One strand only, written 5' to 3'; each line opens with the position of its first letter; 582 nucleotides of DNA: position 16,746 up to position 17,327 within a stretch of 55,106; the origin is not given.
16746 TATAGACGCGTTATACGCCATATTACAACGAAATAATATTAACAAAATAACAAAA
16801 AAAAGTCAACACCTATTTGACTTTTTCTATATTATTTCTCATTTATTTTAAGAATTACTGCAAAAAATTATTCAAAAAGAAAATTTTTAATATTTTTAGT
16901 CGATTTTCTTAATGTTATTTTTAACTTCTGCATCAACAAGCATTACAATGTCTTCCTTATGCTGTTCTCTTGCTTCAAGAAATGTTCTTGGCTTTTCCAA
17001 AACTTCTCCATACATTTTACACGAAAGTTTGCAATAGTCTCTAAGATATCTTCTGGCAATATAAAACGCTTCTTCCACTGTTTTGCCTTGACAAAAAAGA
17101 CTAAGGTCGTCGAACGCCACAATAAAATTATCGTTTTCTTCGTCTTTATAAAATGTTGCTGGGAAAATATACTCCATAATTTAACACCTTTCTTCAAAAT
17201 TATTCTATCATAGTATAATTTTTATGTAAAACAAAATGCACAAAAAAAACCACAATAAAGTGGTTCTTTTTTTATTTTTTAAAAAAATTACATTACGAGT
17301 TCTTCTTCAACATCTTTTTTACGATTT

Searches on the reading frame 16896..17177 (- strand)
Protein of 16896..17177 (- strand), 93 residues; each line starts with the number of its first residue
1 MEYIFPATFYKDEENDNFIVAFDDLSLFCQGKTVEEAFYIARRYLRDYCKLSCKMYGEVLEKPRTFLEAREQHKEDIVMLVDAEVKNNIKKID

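Call 84: search_protein_families(library=pfam, proteins=[window:16896-17177:-], max_evalue=0.01)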
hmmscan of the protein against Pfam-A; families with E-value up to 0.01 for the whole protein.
window:16896-17177:- (93 aa): 1 family
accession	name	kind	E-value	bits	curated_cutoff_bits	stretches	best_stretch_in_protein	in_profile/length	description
PF12910.14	PHD_like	-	0.002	18.6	27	1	3-50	54-101/141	Antitoxin of toxin-antitoxin, RelE / RelB, TA system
